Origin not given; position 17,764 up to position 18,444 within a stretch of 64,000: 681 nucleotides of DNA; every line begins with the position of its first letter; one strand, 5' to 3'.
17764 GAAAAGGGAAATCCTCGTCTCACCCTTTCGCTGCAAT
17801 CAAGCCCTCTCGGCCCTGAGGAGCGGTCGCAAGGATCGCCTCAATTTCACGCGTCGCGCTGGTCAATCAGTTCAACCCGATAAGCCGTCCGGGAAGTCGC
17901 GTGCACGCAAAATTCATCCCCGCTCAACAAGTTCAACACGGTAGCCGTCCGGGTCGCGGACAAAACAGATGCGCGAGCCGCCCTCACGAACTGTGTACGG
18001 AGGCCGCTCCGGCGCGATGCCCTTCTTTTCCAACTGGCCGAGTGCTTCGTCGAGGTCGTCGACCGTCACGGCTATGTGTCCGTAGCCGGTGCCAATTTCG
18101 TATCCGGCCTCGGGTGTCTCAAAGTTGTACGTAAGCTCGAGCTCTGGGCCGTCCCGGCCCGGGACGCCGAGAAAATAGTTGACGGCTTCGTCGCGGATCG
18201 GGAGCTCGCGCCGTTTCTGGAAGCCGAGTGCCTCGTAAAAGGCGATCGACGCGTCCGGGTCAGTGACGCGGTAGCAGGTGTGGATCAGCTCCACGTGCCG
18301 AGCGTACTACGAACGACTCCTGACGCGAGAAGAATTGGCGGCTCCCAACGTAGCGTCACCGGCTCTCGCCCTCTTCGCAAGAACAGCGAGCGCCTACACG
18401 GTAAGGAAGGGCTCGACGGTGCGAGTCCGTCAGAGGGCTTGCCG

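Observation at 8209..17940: Dispersed repeat family made of VOC/glyoxalase gene 3' tails (five loci in under 10 kb), twice as an ordered a-b-c composite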

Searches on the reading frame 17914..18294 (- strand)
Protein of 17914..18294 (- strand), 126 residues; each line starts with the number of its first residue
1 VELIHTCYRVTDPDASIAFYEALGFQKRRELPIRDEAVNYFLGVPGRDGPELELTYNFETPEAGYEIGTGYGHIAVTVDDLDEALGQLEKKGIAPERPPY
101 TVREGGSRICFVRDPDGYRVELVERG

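Call 7: search_protein_families(library=pfam, proteins=[window:17914-18294:-], max_evalue=0.01)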
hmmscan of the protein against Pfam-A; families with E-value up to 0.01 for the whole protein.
window:17914-18294:- (126 aa): 3 families
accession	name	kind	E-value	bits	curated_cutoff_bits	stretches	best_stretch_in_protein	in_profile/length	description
PF00903.31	Glyoxalase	-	1.2e-19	71.3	20.6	1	4-122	3-121/121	Glyoxalase/Bleomycin resistance protein/Dioxygenase superfamily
PF13669.12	Glyoxalase_4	-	3e-12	47.2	27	1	5-111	2-109/109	Glyoxalase/Bleomycin resistance protein/Dioxygenase superfamily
PF18029.7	Glyoxalase_6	-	0.00056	21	23.6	1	6-122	2-105/106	Glyoxalase-like domain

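Call 10: find_encoding_contigs(protein=window:17914-18294:-, flank=10000, max_places=10)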
Protein window:17914-18294:- (126 aa): 6 contigs read that carry it; 6 places shown.
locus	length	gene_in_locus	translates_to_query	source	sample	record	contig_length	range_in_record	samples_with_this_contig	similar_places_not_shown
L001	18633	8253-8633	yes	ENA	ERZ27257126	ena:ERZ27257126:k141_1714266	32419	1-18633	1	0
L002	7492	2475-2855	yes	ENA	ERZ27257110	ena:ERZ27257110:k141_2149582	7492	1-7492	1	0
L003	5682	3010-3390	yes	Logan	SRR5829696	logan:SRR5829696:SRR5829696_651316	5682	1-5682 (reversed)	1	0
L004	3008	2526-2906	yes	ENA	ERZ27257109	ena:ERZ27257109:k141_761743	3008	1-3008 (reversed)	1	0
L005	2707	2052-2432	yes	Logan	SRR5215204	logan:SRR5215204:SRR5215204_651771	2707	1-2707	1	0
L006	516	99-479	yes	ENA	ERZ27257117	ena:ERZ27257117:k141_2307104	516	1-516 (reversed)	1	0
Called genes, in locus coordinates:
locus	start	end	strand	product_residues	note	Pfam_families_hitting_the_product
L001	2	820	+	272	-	?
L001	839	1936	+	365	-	PF07690:MFS_1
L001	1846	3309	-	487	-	PF00310:GATase_2 (faint), PF13522:GATase_6, PF13537:GATase_7, PF00156:Pribosyltran (weak)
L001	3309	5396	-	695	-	PF18072:FGAR-AT_linker, PF00586:AIRS, PF02769:AIRS_C, PF00586:AIRS, PF02769:AIRS_C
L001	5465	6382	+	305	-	PF00892:EamA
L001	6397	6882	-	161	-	-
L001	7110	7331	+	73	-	-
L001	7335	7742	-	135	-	PF00571:CBS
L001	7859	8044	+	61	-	-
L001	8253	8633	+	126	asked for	PF00903:Glyoxalase, PF13669:Glyoxalase_4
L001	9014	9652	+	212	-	PF05103:DivIVA (weak)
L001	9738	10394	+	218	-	PF05103:DivIVA (faint)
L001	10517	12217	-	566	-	PF00496:SBP_bac_5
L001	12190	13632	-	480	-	PF16819:DUF5074 (faint), PF21959:DUF6923 (faint), PF24684:Vgb_lyase, PF08450:SGL (faint)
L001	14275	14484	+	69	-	-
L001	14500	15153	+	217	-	-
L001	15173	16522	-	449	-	PF01262:AlaDh_PNT_C (faint), PF01488:Shikimate_DH (faint), PF02254:TrkA_N, PF02558:ApbA (faint), PF02737:3HCDH_N (faint), PF02080:TrkA_C, PF02254:TrkA_N, PF02080:TrkA_C, +5 more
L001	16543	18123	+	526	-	PF02386:TrkH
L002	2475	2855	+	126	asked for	PF00903:Glyoxalase, PF13669:Glyoxalase_4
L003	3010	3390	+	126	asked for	PF00903:Glyoxalase, PF13669:Glyoxalase_4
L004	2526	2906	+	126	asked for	PF00903:Glyoxalase, PF13669:Glyoxalase_4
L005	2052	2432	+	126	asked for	PF00903:Glyoxalase, PF13669:Glyoxalase_4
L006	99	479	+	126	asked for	PF00903:Glyoxalase, PF13669:Glyoxalase_4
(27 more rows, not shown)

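Call 49: find_homologous_proteins(query=window:17914-18294:-, max_evalue=1e-20)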
Query window:17914-18294:- (126 aa): 7991 proteins with E <= 1e-20 among 8000 candidates; the best 120 are listed.
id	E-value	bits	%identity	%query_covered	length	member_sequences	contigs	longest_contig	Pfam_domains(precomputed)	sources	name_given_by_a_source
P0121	1.6e-79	282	70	90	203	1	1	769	PF13468.13,PF13669.13,PF00903.32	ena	-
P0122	6.7e-78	277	97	100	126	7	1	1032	PF13669.13,PF00903.32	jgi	jgi:lactoylglutathione lyase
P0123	5.1e-77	274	94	100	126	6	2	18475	PF13669.13,PF00903.32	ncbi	-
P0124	3.7e-72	259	87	100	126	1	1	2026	PF13669.13,PF00903.32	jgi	jgi:lactoylglutathione lyase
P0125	1.0e-71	257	88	100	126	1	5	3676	PF13669.13,PF00903.32,PF18029.8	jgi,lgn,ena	jgi:lactoylglutathione lyase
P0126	2.8e-71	256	88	99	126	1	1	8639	PF13669.13,PF00903.32,PF18029.8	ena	-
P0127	4.0e-71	255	87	100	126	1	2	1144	PF13669.13,PF00903.32,PF18029.8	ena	-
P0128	1.1e-70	254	87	100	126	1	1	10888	PF13669.13,PF00903.32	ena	-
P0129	3.4e-70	252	87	100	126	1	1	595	PF13669.13,PF00903.32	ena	-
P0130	6.4e-70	251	86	99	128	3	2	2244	PF13669.13,PF00903.32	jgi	jgi:lactoylglutathione lyase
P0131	6.5e-70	251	84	100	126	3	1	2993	PF13669.13,PF00903.32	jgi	-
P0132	7.9e-70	251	86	100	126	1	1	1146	PF13669.13,PF00903.32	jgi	jgi:lactoylglutathione lyase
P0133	9.5e-70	251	85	100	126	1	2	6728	PF13669.13,PF00903.32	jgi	jgi:lactoylglutathione lyase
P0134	1.0e-69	251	85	99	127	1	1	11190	PF13669.13,PF00903.32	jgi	jgi:lactoylglutathione lyase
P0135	1.9e-69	250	85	98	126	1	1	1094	PF13669.13,PF00903.32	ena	-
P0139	3.1e-69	249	84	100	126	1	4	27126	PF13669.13,PF00903.32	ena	-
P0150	8.4e-69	248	85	100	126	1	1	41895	PF13669.13,PF00903.32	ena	-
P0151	9.1e-69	248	85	98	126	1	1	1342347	PF13669.13,PF00903.32,PF18029.8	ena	-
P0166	5.2e-68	245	84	98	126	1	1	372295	PF13669.13,PF00903.32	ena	-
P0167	5.2e-68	245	81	100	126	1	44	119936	PF13669.13,PF00903.32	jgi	jgi:lactoylglutathione lyase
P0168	5.4e-68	245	84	98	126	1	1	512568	PF13669.13,PF00903.32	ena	-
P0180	1.0e-67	244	83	99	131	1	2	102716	PF13669.13,PF00903.32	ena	-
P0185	1.2e-67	244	83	100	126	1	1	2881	PF13669.13,PF00903.32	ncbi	-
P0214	7.2e-67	242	82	99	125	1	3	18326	PF13669.13,PF00903.32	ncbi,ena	-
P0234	1.5e-66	241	82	99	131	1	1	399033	PF13669.13,PF00903.32,PF18029.8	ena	-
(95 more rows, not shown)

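Call 51: find_encoding_contigs(protein=P0123, flank=10000, max_places=2)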
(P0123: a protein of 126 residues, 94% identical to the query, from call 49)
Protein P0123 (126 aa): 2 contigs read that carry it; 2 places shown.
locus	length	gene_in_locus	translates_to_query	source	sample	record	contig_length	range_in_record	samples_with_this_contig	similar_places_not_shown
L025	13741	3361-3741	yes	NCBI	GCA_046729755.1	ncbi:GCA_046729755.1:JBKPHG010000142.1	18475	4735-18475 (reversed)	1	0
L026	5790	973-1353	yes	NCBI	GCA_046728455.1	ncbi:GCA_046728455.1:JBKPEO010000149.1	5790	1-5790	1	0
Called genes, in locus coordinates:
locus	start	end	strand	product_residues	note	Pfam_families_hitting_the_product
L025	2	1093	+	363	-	?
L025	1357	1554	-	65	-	-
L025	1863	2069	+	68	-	-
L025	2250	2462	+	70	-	-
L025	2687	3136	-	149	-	-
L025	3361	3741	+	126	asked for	PF00903:Glyoxalase, PF13669:Glyoxalase_4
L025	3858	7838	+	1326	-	PF00069:Pkinase, PF07714:PK_Tyr_Ser-Thr, PF21959:DUF6923 (faint), PF08450:SGL (faint), PF00496:SBP_bac_5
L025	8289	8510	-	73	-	-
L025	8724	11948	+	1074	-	PF00211:Guanylate_cyc (weak), PF24684:Vgb_lyase, PF08450:SGL (faint), PF00496:SBP_bac_5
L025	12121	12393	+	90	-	-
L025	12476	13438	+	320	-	PF00528:BPD_transp_1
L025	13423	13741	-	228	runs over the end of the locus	PF13507:GATase_5, PF07685:GATase_3, PF01965:DJ-1_PfpI (weak)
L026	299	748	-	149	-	-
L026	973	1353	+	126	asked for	PF00903:Glyoxalase, PF13669:Glyoxalase_4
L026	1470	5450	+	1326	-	PF00069:Pkinase, PF07714:PK_Tyr_Ser-Thr, PF21959:DUF6923 (faint), PF08450:SGL (faint), PF00496:SBP_bac_5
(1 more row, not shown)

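Call 52: find_encoding_contigs(protein=P0151, flank=10000, max_places=1)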
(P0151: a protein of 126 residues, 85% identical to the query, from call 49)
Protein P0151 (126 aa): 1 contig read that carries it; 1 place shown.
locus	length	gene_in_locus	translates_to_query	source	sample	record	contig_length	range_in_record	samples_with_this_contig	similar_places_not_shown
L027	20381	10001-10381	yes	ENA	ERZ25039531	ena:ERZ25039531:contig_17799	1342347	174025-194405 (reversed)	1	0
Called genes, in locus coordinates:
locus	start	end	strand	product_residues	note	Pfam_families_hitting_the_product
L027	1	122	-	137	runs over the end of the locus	-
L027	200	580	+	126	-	-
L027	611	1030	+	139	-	-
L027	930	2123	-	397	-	PF00083:Sugar_tr, PF07690:MFS_1, PF12832:MFS_1_like (faint), PF06779:MFS_4 (weak), PF07690:MFS_1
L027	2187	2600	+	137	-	PF00072:Response_reg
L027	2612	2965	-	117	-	PF00355:Rieske, PF13806:Rieske_2, PF22543:Rieske_4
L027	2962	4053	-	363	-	PF04909:Amidohydro_2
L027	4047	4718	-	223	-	PF00106:adh_short, PF08659:KR, PF13561:adh_short_C2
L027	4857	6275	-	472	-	PF00310:GATase_2 (faint), PF13230:GATase_4 (faint), PF13522:GATase_6, PF13537:GATase_7, PF00156:Pribosyltran (weak)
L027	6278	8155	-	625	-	PF00586:AIRS, PF02769:AIRS_C, PF00586:AIRS, PF02769:AIRS_C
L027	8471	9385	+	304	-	PF00892:EamA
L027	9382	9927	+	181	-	PF13302:Acetyltransf_3, PF00583:Acetyltransf_1, PF08445:FR47 (weak)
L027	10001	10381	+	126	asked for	PF00903:Glyoxalase, PF13669:Glyoxalase_4, PF18029:Glyoxalase_6 (weak)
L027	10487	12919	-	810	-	PF13191:AAA_16, PF13424:TPR_12 (faint)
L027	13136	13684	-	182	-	PF24463:DUF7577 (faint), PF00211:Guanylate_cyc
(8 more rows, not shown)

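Call 53: find_encoding_contigs(protein=P0167, flank=8000, max_places=4)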
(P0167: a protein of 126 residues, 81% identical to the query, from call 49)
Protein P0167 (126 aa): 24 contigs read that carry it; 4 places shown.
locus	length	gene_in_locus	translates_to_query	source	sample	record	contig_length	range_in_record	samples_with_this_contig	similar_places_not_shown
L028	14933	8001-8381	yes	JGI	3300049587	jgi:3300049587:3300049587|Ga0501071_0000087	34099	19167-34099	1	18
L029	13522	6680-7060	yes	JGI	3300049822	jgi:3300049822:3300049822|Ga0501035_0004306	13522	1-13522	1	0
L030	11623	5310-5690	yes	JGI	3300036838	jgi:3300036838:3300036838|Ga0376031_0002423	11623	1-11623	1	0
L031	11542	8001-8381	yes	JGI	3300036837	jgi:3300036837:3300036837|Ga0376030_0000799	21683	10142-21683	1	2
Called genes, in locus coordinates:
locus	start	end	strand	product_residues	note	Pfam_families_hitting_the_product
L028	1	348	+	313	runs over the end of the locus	PF00892:EamA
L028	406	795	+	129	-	PF14079:DUF4260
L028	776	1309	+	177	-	PF00440:TetR_N, PF13305:TetR_C_33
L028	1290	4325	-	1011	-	PF00211:Guanylate_cyc, PF13191:AAA_16, PF17874:TPR_MalT (weak), PF13424:TPR_12 (weak)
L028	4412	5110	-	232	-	PF00753:Lactamase_B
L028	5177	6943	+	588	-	PF03098:An_peroxidase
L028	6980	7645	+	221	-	PF13539:Peptidase_M15_4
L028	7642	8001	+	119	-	PF03724:META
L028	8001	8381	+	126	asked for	PF00903:Glyoxalase, PF13669:Glyoxalase_4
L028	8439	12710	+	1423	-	PF13360:PQQ_2 (weak)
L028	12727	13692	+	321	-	-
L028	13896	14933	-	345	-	?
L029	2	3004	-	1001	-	?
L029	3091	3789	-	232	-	PF00753:Lactamase_B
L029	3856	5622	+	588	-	PF03098:An_peroxidase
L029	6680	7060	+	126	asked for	PF00903:Glyoxalase, PF13669:Glyoxalase_4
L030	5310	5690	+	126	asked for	PF00903:Glyoxalase, PF13669:Glyoxalase_4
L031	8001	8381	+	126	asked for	PF00903:Glyoxalase, PF13669:Glyoxalase_4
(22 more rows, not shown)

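Call 63: find_encoding_contigs(protein=P0166, flank=10000, max_places=1)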
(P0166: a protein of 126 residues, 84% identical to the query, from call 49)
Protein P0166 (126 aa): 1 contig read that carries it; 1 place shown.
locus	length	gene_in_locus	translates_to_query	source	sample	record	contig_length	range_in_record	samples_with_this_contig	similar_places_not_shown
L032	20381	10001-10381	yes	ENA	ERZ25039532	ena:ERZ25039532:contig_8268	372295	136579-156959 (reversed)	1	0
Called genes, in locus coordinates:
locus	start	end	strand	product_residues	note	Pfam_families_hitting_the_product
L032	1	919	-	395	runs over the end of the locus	-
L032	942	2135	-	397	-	PF00083:Sugar_tr, PF07690:MFS_1, PF06779:MFS_4 (weak), PF07690:MFS_1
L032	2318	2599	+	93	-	PF00072:Response_reg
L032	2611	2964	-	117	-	PF00355:Rieske, PF13806:Rieske_2, PF22543:Rieske_4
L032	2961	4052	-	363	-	PF04909:Amidohydro_2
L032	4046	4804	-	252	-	PF00106:adh_short, PF08659:KR, PF13561:adh_short_C2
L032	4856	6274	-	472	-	PF00310:GATase_2 (faint), PF13522:GATase_6, PF13537:GATase_7, PF00156:Pribosyltran (weak)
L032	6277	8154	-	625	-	PF00586:AIRS, PF02769:AIRS_C, PF00586:AIRS, PF02769:AIRS_C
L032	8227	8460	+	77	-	-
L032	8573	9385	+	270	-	PF00892:EamA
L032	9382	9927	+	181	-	PF13302:Acetyltransf_3, PF00583:Acetyltransf_1, PF08445:FR47 (weak)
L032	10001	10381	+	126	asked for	PF00903:Glyoxalase, PF13669:Glyoxalase_4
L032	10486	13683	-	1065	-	PF00211:Guanylate_cyc, PF24463:DUF7577 (weak), PF13191:AAA_16, PF13424:TPR_12 (faint)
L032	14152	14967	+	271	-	PF01113:DapB_N, PF01118:Semialdhyde_dh (weak), PF03447:NAD_binding_3 (weak), PF05173:DapB_C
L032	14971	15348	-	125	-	-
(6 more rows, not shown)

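Call 64: find_encoding_contigs(protein=P0168, flank=10000, max_places=1)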
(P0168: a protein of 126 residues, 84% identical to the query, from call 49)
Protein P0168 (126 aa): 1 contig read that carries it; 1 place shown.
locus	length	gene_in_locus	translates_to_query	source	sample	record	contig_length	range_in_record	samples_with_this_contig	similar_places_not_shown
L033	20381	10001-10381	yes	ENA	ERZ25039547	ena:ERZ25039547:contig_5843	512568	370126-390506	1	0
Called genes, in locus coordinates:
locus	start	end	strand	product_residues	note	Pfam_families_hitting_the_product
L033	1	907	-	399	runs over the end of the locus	-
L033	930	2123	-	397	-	PF00083:Sugar_tr, PF07690:MFS_1, PF06779:MFS_4 (weak), PF07690:MFS_1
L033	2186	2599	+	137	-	PF00072:Response_reg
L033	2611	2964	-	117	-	PF00355:Rieske, PF13806:Rieske_2, PF22543:Rieske_4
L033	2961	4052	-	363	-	PF04909:Amidohydro_2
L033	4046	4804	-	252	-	PF00106:adh_short, PF08659:KR, PF13561:adh_short_C2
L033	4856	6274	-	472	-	PF00310:GATase_2 (faint), PF13522:GATase_6, PF13537:GATase_7, PF00156:Pribosyltran (weak)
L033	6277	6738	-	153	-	PF02769:AIRS_C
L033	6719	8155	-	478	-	PF00586:AIRS, PF02769:AIRS_C, PF00586:AIRS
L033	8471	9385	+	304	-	PF00892:EamA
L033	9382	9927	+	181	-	PF13302:Acetyltransf_3, PF00583:Acetyltransf_1, PF08445:FR47 (weak)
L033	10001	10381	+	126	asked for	PF00903:Glyoxalase, PF13669:Glyoxalase_4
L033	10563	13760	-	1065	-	PF00211:Guanylate_cyc, PF13191:AAA_16, PF13424:TPR_12 (faint)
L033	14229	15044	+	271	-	PF01113:DapB_N, PF01118:Semialdhyde_dh (weak), PF03447:NAD_binding_3 (weak), PF05173:DapB_C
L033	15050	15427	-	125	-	-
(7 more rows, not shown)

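Call 65: find_encoding_contigs(protein=P0234, flank=10000, max_places=1)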
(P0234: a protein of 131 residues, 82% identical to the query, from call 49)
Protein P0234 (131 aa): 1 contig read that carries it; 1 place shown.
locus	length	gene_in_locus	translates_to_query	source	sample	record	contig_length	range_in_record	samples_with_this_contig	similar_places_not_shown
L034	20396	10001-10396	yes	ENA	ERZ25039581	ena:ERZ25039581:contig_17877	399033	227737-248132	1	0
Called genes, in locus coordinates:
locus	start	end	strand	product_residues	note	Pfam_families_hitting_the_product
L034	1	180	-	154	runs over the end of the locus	-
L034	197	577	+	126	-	-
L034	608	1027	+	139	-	-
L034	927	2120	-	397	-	PF00083:Sugar_tr, PF07690:MFS_1, PF06779:MFS_4 (weak), PF07690:MFS_1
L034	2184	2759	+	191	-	PF00072:Response_reg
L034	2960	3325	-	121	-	PF04909:Amidohydro_2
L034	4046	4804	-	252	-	PF00106:adh_short, PF08659:KR, PF13561:adh_short_C2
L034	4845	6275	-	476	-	PF00310:GATase_2 (faint), PF13522:GATase_6, PF13537:GATase_7, PF00156:Pribosyltran (weak)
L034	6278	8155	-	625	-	PF00586:AIRS, PF02769:AIRS_C, PF00586:AIRS, PF02769:AIRS_C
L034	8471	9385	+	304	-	PF00892:EamA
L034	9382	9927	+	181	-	PF13302:Acetyltransf_3, PF00583:Acetyltransf_1, PF08445:FR47 (weak)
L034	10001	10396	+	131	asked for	PF00903:Glyoxalase, PF13669:Glyoxalase_4, PF18029:Glyoxalase_6 (weak)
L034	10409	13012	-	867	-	PF13191:AAA_16, PF13424:TPR_12 (faint)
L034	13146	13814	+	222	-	-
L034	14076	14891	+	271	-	PF01113:DapB_N, PF01118:Semialdhyde_dh (weak), PF03447:NAD_binding_3 (weak), PF05173:DapB_C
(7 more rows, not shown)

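Call 66: find_encoding_contigs(protein=P0180, flank=10000, max_places=2)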
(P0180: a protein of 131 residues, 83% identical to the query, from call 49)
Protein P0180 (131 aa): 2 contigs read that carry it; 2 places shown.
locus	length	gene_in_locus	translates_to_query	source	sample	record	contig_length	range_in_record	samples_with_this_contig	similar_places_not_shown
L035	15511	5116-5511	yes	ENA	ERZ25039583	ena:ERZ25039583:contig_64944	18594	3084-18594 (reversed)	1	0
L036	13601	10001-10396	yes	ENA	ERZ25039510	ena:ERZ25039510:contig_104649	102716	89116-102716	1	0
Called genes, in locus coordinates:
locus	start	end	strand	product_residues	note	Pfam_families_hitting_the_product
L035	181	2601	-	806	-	PF02769:AIRS_C (faint)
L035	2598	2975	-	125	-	PF02769:AIRS_C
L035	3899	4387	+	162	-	PF00892:EamA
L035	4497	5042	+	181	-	PF13302:Acetyltransf_3, PF00583:Acetyltransf_1, PF08445:FR47 (weak)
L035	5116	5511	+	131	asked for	PF00903:Glyoxalase, PF13669:Glyoxalase_4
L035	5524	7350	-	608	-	PF13424:TPR_12 (faint)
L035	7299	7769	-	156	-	-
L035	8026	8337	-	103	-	PF00211:Guanylate_cyc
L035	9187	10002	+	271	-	PF01113:DapB_N, PF01118:Semialdhyde_dh (weak), PF03447:NAD_binding_3 (weak), PF05173:DapB_C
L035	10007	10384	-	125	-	-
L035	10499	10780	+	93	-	-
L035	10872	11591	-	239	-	-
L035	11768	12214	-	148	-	PF01259:SAICAR_synt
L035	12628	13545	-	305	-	PF00206:Lyase_1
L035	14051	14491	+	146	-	PF00072:Response_reg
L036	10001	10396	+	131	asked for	PF00903:Glyoxalase, PF13669:Glyoxalase_4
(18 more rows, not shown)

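Call 78: find_encoding_contigs(protein=P0150, flank=10000, max_places=1)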
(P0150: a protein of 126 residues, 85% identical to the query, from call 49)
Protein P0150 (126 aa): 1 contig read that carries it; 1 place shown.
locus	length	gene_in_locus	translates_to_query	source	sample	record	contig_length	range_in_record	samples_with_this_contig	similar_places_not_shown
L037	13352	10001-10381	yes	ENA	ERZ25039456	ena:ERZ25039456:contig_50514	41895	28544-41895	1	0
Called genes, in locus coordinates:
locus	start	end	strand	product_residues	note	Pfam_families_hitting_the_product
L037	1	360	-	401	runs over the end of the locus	PF13439:Glyco_transf_4, PF13477:Glyco_trans_4_2, PF13579:Glyco_trans_4_4, PF00534:Glycos_transf_1, PF13692:Glyco_trans_1_4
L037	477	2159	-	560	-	PF02706:Wzz (weak), PF13807:GNVR (faint), PF01656:CbiA (weak), PF09140:MipZ (weak), PF10609:ParA (weak), PF13614:AAA_31 (faint)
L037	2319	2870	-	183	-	PF05103:DivIVA (weak)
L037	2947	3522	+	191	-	PF05103:DivIVA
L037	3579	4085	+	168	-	PF13464:RodZ_C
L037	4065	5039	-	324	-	PF01073:3Beta_HSD, PF01370:Epimerase, PF04321:RmlD_sub_bind, PF07993:NAD_binding_4 (faint), PF16363:GDP_Man_Dehyd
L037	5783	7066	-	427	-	PF13549:ATP-grasp_5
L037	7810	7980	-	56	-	PF00441:Acyl-CoA_dh_1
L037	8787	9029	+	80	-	-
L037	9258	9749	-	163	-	PF00378:ECH_1, PF16113:ECH_2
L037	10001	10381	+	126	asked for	PF00903:Glyoxalase, PF13669:Glyoxalase_4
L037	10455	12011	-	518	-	PF25872:HTH_77 (weak), PF13424:TPR_12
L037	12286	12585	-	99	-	-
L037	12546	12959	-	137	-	PF00211:Guanylate_cyc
